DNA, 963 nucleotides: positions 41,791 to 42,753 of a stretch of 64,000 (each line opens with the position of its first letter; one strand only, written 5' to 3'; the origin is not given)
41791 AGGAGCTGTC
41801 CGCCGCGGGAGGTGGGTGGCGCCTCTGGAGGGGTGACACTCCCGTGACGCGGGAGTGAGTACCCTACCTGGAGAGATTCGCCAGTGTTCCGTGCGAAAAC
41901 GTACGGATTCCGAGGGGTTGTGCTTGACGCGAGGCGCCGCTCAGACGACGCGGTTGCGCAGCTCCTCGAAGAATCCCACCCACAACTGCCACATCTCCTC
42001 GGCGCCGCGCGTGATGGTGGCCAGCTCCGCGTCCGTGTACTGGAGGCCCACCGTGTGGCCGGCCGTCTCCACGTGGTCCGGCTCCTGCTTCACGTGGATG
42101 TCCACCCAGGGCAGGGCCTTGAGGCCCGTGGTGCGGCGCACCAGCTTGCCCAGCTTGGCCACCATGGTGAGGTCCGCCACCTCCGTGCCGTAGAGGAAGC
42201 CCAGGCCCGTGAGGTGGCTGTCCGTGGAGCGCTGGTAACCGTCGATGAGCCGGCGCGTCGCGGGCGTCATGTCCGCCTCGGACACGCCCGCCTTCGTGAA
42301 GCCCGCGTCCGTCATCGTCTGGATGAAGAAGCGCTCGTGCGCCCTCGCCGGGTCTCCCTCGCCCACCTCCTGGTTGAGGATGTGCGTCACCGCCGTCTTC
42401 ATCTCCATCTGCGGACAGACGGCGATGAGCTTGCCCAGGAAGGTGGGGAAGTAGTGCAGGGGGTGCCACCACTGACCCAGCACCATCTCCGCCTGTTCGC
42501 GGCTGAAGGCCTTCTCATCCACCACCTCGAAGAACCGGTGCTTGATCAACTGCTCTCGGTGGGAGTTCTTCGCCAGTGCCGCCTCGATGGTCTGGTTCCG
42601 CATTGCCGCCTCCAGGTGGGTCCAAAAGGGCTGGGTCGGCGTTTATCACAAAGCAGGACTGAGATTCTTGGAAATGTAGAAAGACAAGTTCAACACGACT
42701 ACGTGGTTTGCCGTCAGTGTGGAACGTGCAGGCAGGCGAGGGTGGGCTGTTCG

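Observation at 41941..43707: Divergently paired haem-oxygenase-fold di-iron oxidase (CADD/PqqC/TenA-like) and membrane di-iron desaturase-like enzyme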

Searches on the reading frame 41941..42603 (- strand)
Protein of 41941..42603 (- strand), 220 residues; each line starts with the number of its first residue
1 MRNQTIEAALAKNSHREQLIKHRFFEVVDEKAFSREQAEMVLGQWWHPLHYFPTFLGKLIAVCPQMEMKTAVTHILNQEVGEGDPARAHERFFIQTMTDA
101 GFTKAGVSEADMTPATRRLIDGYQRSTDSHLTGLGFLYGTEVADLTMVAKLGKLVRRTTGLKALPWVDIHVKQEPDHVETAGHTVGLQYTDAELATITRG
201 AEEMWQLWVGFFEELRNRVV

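Call 3: search_protein_families(library=pfam, proteins=[window:41941-42603:-], max_evalue=0.01)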
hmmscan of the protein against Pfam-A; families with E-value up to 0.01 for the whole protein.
window:41941-42603:- (220 aa): 1 family
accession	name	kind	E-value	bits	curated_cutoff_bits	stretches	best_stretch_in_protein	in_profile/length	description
PF14518.11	Haem_oxygenas_2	-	1.1e-27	97.4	28.9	1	41-208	3-176/177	Iron-containing redox enzyme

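Call 5: search_protein_families(library=ncbifam, proteins=[window:41941-42603:-], max_evalue=0.01)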
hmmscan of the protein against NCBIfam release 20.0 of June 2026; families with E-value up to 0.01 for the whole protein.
window:41941-42603:- (220 aa): 1 family
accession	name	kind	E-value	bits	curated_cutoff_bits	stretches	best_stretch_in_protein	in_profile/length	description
TIGR04305.1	fol_rel_CADD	subfamily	1.2e-11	44.6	200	1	9-206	4-201/212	CADD family putative folate metabolism protein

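Call 6: search_solved_structures(query=window:41941-42603:-, max_evalue=1, show_alignments=3)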
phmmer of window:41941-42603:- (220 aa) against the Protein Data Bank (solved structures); distinct sequences matched with E-value up to 1: 3.
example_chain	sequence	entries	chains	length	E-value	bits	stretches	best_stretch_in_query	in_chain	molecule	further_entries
7twa_A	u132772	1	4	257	0.00021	24.3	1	14-179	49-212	4-chloro-allylglycine synthase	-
2cdq_A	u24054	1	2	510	0.061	16.3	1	83-202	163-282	ASPARTOKINASE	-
3hcy_A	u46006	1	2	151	0.68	12.9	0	24-60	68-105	Putative two-component sensor histidine kinase protein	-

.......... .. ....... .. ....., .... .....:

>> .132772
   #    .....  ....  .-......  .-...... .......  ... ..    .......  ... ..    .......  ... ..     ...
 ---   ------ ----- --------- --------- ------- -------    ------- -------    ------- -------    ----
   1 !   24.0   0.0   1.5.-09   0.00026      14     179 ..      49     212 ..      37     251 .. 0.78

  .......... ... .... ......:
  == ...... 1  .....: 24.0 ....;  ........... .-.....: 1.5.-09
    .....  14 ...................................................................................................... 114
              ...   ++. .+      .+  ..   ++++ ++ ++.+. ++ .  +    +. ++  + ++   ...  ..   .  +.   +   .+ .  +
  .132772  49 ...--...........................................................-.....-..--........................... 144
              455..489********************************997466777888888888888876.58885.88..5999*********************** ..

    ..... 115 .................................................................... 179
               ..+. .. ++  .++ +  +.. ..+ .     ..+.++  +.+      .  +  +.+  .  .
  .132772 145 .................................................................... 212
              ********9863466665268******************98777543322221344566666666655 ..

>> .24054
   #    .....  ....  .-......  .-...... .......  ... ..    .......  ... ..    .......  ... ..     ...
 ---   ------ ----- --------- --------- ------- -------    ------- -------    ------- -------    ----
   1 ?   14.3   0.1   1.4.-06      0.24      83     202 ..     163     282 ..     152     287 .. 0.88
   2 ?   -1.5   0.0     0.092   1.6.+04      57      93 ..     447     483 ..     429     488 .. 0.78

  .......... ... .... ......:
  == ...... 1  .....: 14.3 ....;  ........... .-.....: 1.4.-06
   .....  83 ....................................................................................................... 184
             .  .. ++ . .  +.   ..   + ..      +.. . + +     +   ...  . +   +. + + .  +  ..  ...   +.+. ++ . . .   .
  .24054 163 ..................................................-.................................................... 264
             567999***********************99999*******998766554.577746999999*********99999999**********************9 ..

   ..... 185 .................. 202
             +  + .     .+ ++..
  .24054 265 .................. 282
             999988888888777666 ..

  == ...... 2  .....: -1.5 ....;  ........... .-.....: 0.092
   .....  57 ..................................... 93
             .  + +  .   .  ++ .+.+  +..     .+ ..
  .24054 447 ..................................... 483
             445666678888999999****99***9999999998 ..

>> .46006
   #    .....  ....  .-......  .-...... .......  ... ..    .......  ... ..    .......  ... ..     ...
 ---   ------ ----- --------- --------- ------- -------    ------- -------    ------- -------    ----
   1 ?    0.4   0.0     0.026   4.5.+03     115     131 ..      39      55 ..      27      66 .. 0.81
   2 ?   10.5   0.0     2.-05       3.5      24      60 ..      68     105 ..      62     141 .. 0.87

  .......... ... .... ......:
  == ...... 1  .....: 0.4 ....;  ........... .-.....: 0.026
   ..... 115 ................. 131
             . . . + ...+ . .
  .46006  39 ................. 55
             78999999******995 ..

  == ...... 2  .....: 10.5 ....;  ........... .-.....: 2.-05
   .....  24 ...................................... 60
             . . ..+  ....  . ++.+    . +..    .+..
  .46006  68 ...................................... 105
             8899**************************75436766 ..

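Call 7: find_homologous_proteins(query=window:41941-42603:-)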
Query window:41941-42603:- (220 aa): 1001 proteins with E <= 0.001 among 1513 candidates; the best 120 are listed.
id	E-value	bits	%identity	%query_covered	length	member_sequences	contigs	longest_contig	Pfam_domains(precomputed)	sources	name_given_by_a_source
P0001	1.5e-140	484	96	100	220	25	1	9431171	PF14518.12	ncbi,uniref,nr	ncbi:TenA family transcriptional regulator [Corallococcus sp. EGB]|uniref:TenA family transcriptiona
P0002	9.8e-127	439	87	100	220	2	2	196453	PF14518.12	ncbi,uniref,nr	ncbi:iron-containing redox enzyme family protein [Corallococcus sp. H22C18031201]|uniref:TenA family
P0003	1.9e-120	418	81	100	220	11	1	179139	PF14518.12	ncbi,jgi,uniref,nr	ncbi:TenA family transcriptional regulator [Pyxidicoccus caerfyrddinensis]|jgi:pyrroloquinoline quin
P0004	7.1e-119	413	80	100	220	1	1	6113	PF14518.12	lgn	-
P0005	2.2e-74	268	58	96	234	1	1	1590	PF03070.22,PF14518.12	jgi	jgi:pyrroloquinoline quinone (PQQ) biosynthesis protein C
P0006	1.3e-72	262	54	100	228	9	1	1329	PF14518.12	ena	-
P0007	2.8e-72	261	55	96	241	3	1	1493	PF14518.12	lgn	-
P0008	4.8e-72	260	56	95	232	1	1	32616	PF03070.22,PF14518.12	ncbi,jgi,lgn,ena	-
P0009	7.5e-72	260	55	94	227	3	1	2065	PF14518.12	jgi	jgi:pyrroloquinoline quinone (PQQ) biosynthesis protein C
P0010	7.8e-72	259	55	97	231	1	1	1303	PF03070.22,PF14518.12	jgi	jgi:pyrroloquinoline quinone (PQQ) biosynthesis protein C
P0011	1.3e-71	259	55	97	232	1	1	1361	PF14518.12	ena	-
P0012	1.4e-71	259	55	96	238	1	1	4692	PF03070.22,PF14518.12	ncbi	-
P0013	2.8e-71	258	54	97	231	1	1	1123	PF14518.12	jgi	jgi:pyrroloquinoline quinone (PQQ) biosynthesis protein C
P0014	3.5e-71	257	56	94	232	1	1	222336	PF03070.22,PF14518.12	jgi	jgi:pyrroloquinoline quinone (PQQ) biosynthesis protein C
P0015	6.9e-71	256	55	97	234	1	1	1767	PF03070.22,PF14518.12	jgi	jgi:pyrroloquinoline quinone (PQQ) biosynthesis protein C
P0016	7.0e-71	256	54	98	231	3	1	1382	PF03070.22,PF14518.12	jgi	jgi:pyrroloquinoline quinone (PQQ) biosynthesis protein C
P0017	7.9e-71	256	54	97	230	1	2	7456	PF03070.22,PF14518.12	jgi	jgi:pyrroloquinoline quinone (PQQ) biosynthesis protein C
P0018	9.3e-71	256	54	98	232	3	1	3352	PF14518.12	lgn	-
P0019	1.3e-70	256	53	95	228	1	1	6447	PF14518.12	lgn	-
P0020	1.6e-70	255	54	95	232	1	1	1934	PF14518.12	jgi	jgi:pyrroloquinoline quinone (PQQ) biosynthesis protein C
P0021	1.9e-70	255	53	99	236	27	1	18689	PF14518.12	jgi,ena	-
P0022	2.0e-70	255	55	98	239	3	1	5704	PF14518.12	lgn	-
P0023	2.2e-70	255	53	99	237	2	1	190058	PF03070.22,PF14518.12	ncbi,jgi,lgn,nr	ncbi:MAG TPA: iron-containing redox enzyme family protein [Thermoanaerobaculia bacterium]|jgi:pyrrol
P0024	2.2e-70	255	54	94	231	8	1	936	PF14518.12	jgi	jgi:pyrroloquinoline quinone (PQQ) biosynthesis protein C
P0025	2.4e-70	255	55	95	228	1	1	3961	PF03070.22,PF14518.12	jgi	jgi:pyrroloquinoline quinone (PQQ) biosynthesis protein C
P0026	2.8e-70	254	53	100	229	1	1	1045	PF03070.22,PF14518.12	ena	-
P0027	2.9e-70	254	54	94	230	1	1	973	PF14518.12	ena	-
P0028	3.3e-70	254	55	97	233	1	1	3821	PF03070.22,PF14518.12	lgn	-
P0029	3.6e-70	254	54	97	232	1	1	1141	PF03070.22,PF14518.12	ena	-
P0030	3.7e-70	254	53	97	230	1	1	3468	PF14518.12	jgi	jgi:pyrroloquinoline quinone (PQQ) biosynthesis protein C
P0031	3.8e-70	254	53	95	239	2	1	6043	PF14518.12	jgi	jgi:pyrroloquinoline quinone (PQQ) biosynthesis protein C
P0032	3.9e-70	254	55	94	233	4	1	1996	PF03070.22,PF14518.12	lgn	-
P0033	4.3e-70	254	54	94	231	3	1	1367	PF14518.12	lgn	-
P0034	4.4e-70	254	52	100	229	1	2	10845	PF03070.22,PF14518.12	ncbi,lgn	ncbi:MAG: iron-containing redox enzyme family protein [Candidatus Polarisedimenticolia bacterium]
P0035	4.9e-70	254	53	98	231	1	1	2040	PF03070.22,PF14518.12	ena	-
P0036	5.0e-70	254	54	97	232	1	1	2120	PF14518.12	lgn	-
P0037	5.1e-70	254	54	97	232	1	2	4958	PF14518.12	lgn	-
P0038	5.7e-70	253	53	97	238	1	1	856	PF14518.12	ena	-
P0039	6.0e-70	253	54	95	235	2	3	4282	PF14518.12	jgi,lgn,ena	-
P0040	6.6e-70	253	53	95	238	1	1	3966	PF14518.12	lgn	-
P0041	7.8e-70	253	51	98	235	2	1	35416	PF03070.22,PF14518.12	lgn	-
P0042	8.5e-70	253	54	95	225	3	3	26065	PF03070.22,PF14518.12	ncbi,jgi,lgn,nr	ncbi:MAG TPA: iron-containing redox enzyme family protein [Thermoanaerobaculia bacterium]|nr:iron-co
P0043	1.0e-69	253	54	95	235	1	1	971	PF14518.12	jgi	jgi:pyrroloquinoline quinone (PQQ) biosynthesis protein C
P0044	1.2e-69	252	55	97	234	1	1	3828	PF14518.12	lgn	-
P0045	1.3e-69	252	54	94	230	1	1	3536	PF03070.22,PF14518.12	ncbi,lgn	-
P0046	1.4e-69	252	52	100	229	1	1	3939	PF03070.22,PF14518.12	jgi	-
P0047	1.5e-69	252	54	99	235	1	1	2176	PF14518.12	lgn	-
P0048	1.6e-69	252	55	95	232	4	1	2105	PF14518.12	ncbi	-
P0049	1.7e-69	252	54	97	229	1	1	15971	PF14518.12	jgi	jgi:pyrroloquinoline quinone (PQQ) biosynthesis protein C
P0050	1.8e-69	252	53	97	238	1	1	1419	PF14518.12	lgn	-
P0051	1.9e-69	252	53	99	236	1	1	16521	PF03070.22,PF14518.12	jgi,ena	-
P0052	2.0e-69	252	55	94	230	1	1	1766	PF14518.12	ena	-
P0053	2.2e-69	251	54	97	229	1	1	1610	PF14518.12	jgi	jgi:pyrroloquinoline quinone (PQQ) biosynthesis protein C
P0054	2.4e-69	251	54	97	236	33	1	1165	PF14518.12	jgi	jgi:pyrroloquinoline quinone (PQQ) biosynthesis protein C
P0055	2.4e-69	251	54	97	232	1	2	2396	PF14518.12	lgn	-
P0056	3.0e-69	251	54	97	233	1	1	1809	PF14518.12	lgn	-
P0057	3.1e-69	251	51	99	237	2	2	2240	PF14518.12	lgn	-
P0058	3.7e-69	251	53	98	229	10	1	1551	PF14518.12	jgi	jgi:pyrroloquinoline quinone (PQQ) biosynthesis protein C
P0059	3.7e-69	251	52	97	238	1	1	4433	PF14518.12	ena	-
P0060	3.8e-69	251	53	95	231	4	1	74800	PF14518.12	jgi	jgi:pyrroloquinoline quinone (PQQ) biosynthesis protein C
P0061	4.0e-69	251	53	99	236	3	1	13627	PF14518.12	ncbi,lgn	-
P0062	4.1e-69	251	54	95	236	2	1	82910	PF03070.22,PF14518.12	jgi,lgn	jgi:pyrroloquinoline quinone (PQQ) biosynthesis protein C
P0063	4.2e-69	251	53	97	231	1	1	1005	PF14518.12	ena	-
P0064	4.2e-69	251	54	97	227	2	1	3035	PF03070.22,PF14518.12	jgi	-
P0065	4.3e-69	251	51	99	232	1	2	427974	PF14518.12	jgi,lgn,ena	jgi:hypothetical protein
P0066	4.8e-69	250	53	97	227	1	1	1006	PF03070.22,PF14518.12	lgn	-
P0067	5.0e-69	250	54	94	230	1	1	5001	PF14518.12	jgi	jgi:pyrroloquinoline quinone (PQQ) biosynthesis protein C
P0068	5.3e-69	250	53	100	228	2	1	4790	PF14518.12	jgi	jgi:pyrroloquinoline quinone (PQQ) biosynthesis protein C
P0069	5.7e-69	250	55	94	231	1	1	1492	PF14518.12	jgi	-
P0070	6.8e-69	250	53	95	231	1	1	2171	PF03070.22,PF14518.12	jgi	jgi:pyrroloquinoline quinone (PQQ) biosynthesis protein C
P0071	7.7e-69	250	54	96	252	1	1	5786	PF14518.12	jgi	jgi:pyrroloquinoline quinone (PQQ) biosynthesis protein C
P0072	8.2e-69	250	52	100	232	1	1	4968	PF03070.22,PF14518.12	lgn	-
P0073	9.1e-69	249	53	97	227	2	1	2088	PF14518.12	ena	-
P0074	9.9e-69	249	52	94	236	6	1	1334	PF03070.22,PF14518.12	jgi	jgi:pyrroloquinoline quinone (PQQ) biosynthesis protein C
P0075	1.0e-68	249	52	98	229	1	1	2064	PF14518.12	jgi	jgi:pyrroloquinoline quinone (PQQ) biosynthesis protein C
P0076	1.1e-68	249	52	94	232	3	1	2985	PF14518.12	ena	-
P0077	1.1e-68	249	53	97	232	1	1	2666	PF14518.12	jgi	jgi:pyrroloquinoline quinone (PQQ) biosynthesis protein C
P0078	1.2e-68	249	54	97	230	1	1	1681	PF14518.12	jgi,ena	-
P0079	1.5e-68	249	53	99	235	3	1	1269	PF14518.12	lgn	-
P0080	1.6e-68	249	53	97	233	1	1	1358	PF03070.22,PF14518.12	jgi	jgi:pyrroloquinoline quinone (PQQ) biosynthesis protein C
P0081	1.7e-68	249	52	98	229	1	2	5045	PF14518.12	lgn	-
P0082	1.7e-68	249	52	98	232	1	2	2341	PF14518.12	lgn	-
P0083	1.7e-68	249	53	99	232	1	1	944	PF14518.12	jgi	-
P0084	1.8e-68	249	50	99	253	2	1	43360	PF14518.12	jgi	-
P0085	1.9e-68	248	51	100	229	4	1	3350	PF03070.22,PF14518.12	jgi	jgi:pyrroloquinoline quinone (PQQ) biosynthesis protein C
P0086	2.0e-68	248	51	99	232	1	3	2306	PF14518.12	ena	-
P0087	2.0e-68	248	53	91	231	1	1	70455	PF14518.12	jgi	jgi:pyrroloquinoline quinone (PQQ) biosynthesis protein C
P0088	2.1e-68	248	51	98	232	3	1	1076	PF14518.12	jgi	jgi:Iron-containing redox enzyme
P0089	2.1e-68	248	53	99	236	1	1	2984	PF03070.22,PF14518.12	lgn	-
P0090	2.1e-68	248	52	94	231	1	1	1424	PF14518.12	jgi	jgi:pyrroloquinoline quinone (PQQ) biosynthesis protein C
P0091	2.5e-68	248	53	97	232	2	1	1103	PF14518.12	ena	-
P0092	2.5e-68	248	52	98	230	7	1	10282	PF14518.12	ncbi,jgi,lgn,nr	ncbi:MAG TPA: iron-containing redox enzyme family protein [Thermoanaerobaculia bacterium]|jgi:pyrrol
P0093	2.7e-68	248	53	97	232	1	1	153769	PF14518.12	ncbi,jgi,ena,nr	ncbi:MAG TPA: iron-containing redox enzyme family protein [Thermoanaerobaculia bacterium]|nr:iron-co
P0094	3.0e-68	248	53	97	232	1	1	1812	PF14518.12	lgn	-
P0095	3.0e-68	248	53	97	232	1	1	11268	PF14518.12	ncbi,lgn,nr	ncbi:MAG TPA: iron-containing redox enzyme family protein [Thermoanaerobaculia bacterium]|nr:iron-co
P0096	3.2e-68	248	52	94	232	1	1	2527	PF03070.22,PF14518.12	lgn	-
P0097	3.5e-68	248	52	95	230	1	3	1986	PF14518.12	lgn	-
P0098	3.6e-68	248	51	99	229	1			PF14518.12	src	-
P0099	3.6e-68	248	52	97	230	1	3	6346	PF14518.12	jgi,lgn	jgi:pyrroloquinoline quinone (PQQ) biosynthesis protein C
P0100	3.6e-68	248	54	96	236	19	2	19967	PF14518.12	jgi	jgi:pyrroloquinoline quinone (PQQ) biosynthesis protein C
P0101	3.7e-68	248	52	94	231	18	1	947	PF14518.12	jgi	-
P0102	3.8e-68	247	52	99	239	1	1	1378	PF14518.12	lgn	-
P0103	3.9e-68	247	53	96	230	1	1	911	PF14518.12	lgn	-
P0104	3.9e-68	247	52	94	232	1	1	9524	PF14518.12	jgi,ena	-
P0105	4.0e-68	247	52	97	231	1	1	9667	PF14518.12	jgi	jgi:pyrroloquinoline quinone (PQQ) biosynthesis protein C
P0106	4.3e-68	247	49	100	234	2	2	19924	PF14518.12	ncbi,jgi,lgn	jgi:pyrroloquinoline quinone (PQQ) biosynthesis protein C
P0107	4.4e-68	247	53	97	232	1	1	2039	PF14518.12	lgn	-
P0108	4.6e-68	247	52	98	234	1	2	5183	PF14518.12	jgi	jgi:pyrroloquinoline quinone (PQQ) biosynthesis protein C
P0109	4.7e-68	247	53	97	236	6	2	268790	PF14518.12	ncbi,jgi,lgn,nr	ncbi:MAG: hypothetical protein QOH06_4947 [Acidobacteriota bacterium]|jgi:pyrroloquinoline quinone (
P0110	4.8e-68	247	52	98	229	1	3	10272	PF14518.12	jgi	jgi:pyrroloquinoline quinone (PQQ) biosynthesis protein C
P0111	5.0e-68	247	51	99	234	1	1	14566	PF14518.12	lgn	-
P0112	5.2e-68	247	53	96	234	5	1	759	PF14518.12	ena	-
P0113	5.8e-68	247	52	94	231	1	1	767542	PF14518.12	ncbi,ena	-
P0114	5.8e-68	247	53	96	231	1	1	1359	PF03070.22,PF14518.12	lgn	-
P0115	6.1e-68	247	54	97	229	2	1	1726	PF14518.12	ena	-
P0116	6.5e-68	247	53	95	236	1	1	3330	PF14518.12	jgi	jgi:pyrroloquinoline quinone (PQQ) biosynthesis protein C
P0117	6.6e-68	247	53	96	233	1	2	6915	PF03070.22,PF14518.12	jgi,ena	jgi:pyrroloquinoline quinone (PQQ) biosynthesis protein C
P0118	6.9e-68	247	53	94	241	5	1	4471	PF03070.22,PF14518.12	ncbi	-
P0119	7.1e-68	247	53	98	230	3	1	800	PF14518.12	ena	-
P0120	7.2e-68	247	51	100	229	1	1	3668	PF14518.12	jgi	jgi:pyrroloquinoline quinone (PQQ) biosynthesis protein C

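Call 9: find_encoding_contigs(protein=P0003, flank=8000, max_places=3)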
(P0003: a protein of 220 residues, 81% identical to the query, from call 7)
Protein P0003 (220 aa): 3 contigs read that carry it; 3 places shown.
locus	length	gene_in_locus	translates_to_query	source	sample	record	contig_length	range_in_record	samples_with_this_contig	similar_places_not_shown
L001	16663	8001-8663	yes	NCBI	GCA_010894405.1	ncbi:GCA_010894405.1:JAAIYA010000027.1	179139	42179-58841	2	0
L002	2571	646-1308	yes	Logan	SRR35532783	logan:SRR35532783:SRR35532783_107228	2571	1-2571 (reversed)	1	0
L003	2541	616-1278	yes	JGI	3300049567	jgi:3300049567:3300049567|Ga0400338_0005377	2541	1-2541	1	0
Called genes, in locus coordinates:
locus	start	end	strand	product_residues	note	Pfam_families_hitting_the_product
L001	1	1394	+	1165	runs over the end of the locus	PF03706:LPG_synthase_TM, PF00690:Cation_ATPase_N, PF00122:E1-E2_ATPase, PF00702:Hydrolase, PF13246:Cation_ATPase, PF00689:Cation_ATPase_C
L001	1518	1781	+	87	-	PF00550:PP-binding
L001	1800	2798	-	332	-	PF00487:FA_desaturase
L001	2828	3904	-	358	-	-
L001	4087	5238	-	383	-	PF02771:Acyl-CoA_dh_N, PF02770:Acyl-CoA_dh_M, PF00441:Acyl-CoA_dh_1, PF08028:Acyl-CoA_dh_2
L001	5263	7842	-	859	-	PF19313:DUF5916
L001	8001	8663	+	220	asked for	PF14518:Haem_oxygenas_2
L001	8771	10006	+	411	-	PF05977:MFS_3, PF13347:MFS_2 (faint), PF07690:MFS_1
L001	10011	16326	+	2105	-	PF00668:Condensation, PF00501:AMP-binding, PF13193:AMP-binding_C, PF00550:PP-binding, PF00668:Condensation, PF00501:AMP-binding, PF13193:AMP-binding_C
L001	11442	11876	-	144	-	-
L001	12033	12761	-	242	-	-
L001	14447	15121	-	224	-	-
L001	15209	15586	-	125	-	-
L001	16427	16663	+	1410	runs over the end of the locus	PF00550:PP-binding, PF00668:Condensation, PF00501:AMP-binding, PF13193:AMP-binding_C, PF00550:PP-binding, PF00975:Thioesterase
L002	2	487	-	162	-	?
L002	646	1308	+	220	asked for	PF14518:Haem_oxygenas_2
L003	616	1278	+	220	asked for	PF14518:Haem_oxygenas_2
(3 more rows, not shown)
